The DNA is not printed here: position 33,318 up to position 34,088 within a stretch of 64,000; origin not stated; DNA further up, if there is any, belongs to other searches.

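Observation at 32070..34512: Low-GC island carrying a secreted 13-repeat ankyrin protein with a novel N-terminal domain and an orphan HigA-like antitoxin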

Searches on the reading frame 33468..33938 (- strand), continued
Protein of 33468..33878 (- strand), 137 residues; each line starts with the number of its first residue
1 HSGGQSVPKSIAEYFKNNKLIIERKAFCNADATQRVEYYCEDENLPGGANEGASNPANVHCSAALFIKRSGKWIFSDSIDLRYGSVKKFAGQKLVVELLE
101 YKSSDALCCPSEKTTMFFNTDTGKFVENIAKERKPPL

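Call 72: predict_structure(alignment_id=A6)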
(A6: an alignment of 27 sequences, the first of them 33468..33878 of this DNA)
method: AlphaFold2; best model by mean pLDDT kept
length: 137 residues; sequences in the alignment: 27
mean_pLDDT: 90.7   pTM: 0.83
mean pLDDT of the five models: 90.7, 90.3, 89.4, 88.9, 86.2
residues with pLDDT >= 90: 105; 70-90: 20; 50-70: 7; < 50: 5
segments of 3 or more residues with pLDDT < 50: 1-3
pLDDT, mean of each block of 10 residues (from residue 1): 70 96 98 98 97 91 98 97 96 95 81 94 93 55
secondary structure, 60 per line:
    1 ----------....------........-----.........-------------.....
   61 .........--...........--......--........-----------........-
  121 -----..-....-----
elements in order: H11-14 E21-28 E34-42 E59-69 E72-82 E85-90 E93-100 E112-119 H129-132
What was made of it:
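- The AF2 model has pLDDT 90.7 and is all-beta (call 72).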

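Call 77: fold_search(model_id=the predicted structure, library=pdb)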
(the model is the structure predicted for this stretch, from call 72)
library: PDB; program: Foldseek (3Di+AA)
matches with E <= 10: 663; with E <= 0.001: 0
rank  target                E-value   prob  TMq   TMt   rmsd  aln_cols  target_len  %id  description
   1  9ltr_B                2.8e-02  0.99  0.45  0.07   8.3       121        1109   12  Cryo-EM structure of dimeric DDB1-DDA1-DET1-Ube2e2-COP1 complex (released 2026-01-28)
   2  6ke6_AG               3.3e-02  0.82  0.35  0.08  13.5       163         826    9  3.4 angstrom cryo-EM structure of yeast 90S small subunit preribosome (released 2020-08-05)
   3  8tnp_A                3.5e-02  0.72  0.31  0.08  10.3       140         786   10  Cryo-EM structure of DDB1dB:CRBN:Pomalidomide:SD40 (released 2024-03-13)
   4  9nfr_A                3.7e-02  0.60  0.30  0.05  10.5       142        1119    9  Crystal structure of CRBN-DDB1 and MRT-23227 in complex with VAV1 (released 2025-07-09)
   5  4hxg_J                3.9e-02  0.99  0.50  0.14   4.5       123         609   11  Pyrococcus horikoshii acylaminoacyl peptidase (orthorhombic crystal form) (released 2013-05-08)
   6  8d81_A                5.5e-02  0.97  0.40  0.09   4.3       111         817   11  Cereblon~DDB1 bound to Pomalidomide (released 2022-07-20)
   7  7zny_C                5.5e-02  0.93  0.46  0.17   8.3       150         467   12  Cryo-EM structure of the canine distemper virus tetrameric attachment glycoprotein (released 2023-02-08)
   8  7oob_d                5.5e-02  0.54  0.30  0.07  10.9       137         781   10  Pol II-CSB-CSA-DDB1-UVSSA-ADPBeF3 (Structure2) (released 2021-10-13)
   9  9ltw_B                6.5e-02  0.97  0.45  0.10   7.9       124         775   12  protein structure of DDB1-DDA1-DET1 (released 2026-01-28)
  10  9lto_B                6.5e-02  0.94  0.43  0.13   5.9       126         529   11  Cryo-EM structure of DDB1-DDA1-DET1-Ube2e2 complex (released 2026-01-28)
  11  7bjc_A                6.5e-02  0.85  0.34  0.15   7.0       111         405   10  Inulosucrase from Halalkalicoccus jeotgali in complex with sucrose (released 2021-04-14)
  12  6pai_A                6.5e-02  0.57  0.32  0.06  10.7       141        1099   13  Structure of the human DDB1-DDA1-DCAF15 E3 ubiquitin ligase bound to RBM39 and sulfonamide E7820 (released 2019-09-18)
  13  9q2d_C                6.9e-02  0.51  0.30  0.07  11.9       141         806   13  Cryo-EM structure of ternary complex Ikaros-ZF2:CC-885:CRBN:DDB1 (molecular glue degrader) (released 2025-10-01)
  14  9fd2_b                7.3e-02  0.57  0.32  0.07  11.8       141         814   12  Structure of Pol II-TC-NER-STK19 complex (released 2024-11-13)
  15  6uml_A                7.3e-02  0.51  0.30  0.06  10.3       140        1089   11  Structural Basis for Thalidomide Teratogenicity Revealed by the Cereblon-DDB1-SALL4-Pomalidomide Complex (released 2020-04-15)
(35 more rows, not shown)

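Call 84: search_dna_similar(query=window:33468-33878:-, collection=plasmids, mode=protein, max_evalue=0.001, max_rows=10)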
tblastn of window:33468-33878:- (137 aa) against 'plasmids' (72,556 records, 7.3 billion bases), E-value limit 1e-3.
No match.

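Call 85: search_dna_similar(query=window:33468-33878:-, collection=phages, mode=protein, max_evalue=0.001, max_rows=10)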
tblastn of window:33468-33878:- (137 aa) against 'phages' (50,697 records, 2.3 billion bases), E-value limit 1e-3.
No match.

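Call 86: find_related_loci(query=window:33468-33878:-, collection=viral_contigs, flank=6000)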
Query window:33468-33878:- (137 aa) in viral_contigs; peptide patterns used: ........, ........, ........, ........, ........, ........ (x = any residue, [..] = any of these).
4 stretches matched a pattern, but none encodes a relative of the query by tblastn (E <= 1e-3).
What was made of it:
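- The N-domain is absent from the plasmid, phage and viral collections (calls 84-86).
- Tried and rejected: The N-domain is absent from PLSDB plasmids, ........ phages and IMG/VR (calls 84-86).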
